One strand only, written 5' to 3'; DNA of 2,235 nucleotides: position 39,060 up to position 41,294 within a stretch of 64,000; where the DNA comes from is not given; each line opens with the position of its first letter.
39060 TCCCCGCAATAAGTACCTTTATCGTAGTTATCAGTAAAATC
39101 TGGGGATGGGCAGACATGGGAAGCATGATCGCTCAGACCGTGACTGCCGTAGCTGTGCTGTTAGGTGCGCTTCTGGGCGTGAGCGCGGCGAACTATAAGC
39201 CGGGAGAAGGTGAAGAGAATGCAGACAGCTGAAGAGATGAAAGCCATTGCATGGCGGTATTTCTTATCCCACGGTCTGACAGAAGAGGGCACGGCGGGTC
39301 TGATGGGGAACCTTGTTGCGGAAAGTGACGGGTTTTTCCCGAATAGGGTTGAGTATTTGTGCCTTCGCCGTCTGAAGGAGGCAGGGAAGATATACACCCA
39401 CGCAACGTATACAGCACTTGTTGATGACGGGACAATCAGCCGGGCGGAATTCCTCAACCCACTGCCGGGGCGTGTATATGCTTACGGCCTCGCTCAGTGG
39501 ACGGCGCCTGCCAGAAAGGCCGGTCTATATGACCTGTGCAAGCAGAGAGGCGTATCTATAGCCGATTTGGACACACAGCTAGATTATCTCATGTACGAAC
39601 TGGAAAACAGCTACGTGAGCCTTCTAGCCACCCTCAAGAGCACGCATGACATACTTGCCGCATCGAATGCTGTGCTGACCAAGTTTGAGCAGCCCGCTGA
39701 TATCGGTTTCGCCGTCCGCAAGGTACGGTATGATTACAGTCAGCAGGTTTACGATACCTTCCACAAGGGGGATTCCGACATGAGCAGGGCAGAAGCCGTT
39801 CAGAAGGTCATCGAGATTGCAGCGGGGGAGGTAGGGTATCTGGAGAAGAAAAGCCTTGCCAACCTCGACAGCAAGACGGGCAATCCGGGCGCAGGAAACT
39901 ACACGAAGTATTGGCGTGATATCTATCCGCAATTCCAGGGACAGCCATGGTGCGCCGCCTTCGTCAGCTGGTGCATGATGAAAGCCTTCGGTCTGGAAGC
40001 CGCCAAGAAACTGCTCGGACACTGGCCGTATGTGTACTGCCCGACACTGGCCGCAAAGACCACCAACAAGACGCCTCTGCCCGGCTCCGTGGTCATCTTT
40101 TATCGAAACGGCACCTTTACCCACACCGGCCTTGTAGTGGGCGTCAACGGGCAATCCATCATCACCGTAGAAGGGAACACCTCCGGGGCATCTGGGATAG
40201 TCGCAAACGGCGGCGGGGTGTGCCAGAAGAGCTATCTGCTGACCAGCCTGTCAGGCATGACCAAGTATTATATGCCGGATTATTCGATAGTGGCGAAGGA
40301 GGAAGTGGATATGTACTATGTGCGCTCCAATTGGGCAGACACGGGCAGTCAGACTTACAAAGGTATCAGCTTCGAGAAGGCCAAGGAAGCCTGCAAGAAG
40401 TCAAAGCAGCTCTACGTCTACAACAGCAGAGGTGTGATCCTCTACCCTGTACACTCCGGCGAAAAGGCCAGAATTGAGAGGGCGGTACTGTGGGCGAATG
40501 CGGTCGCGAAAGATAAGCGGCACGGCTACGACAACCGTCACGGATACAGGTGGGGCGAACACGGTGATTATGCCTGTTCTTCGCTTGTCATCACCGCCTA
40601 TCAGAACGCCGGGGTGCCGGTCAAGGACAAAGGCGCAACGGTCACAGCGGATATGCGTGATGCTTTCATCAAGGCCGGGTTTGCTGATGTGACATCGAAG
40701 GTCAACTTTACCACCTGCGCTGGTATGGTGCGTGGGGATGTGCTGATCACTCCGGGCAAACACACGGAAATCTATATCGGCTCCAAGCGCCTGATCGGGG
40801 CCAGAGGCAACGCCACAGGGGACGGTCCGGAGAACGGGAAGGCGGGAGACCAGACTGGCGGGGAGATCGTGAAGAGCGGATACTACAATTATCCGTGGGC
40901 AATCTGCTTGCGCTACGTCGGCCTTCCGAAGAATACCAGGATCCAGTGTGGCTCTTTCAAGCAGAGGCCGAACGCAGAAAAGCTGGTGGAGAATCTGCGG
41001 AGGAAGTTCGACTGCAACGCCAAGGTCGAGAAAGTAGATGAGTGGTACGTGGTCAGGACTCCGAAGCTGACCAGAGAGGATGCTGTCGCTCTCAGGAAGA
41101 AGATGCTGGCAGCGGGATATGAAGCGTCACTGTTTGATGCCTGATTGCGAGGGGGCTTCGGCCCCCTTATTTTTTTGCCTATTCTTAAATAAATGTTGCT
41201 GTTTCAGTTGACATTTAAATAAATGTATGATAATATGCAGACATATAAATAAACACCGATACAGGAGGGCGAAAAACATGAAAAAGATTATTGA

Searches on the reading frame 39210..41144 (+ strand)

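Call 32: search_protein_families(library=pfam, proteins=[window:39210-41144:+], max_evalue=0.001)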
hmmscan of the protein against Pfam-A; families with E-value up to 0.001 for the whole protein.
window:39210-41144:+ (644 aa): 5 families
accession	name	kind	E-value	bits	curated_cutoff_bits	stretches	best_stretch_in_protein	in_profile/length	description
PF18013.6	Phage_lysozyme2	-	4.1e-26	92.3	28.2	1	13-184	5-140/140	Phage tail lysozyme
PF25309.1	ELLD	-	2.2e-14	54.2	27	2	449-523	88-169/175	Endolysin-like domain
PF05257.22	CHAP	-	1.9e-11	44.7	26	1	243-323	4-81/81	CHAP domain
PF05036.18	SPOR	-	3.9e-09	37.2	21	1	574-639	3-72/76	SPOR domain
PF00877.26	NLPC_P60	-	4.4e-07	30.3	23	1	446-532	4-81/105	NlpC/P60 family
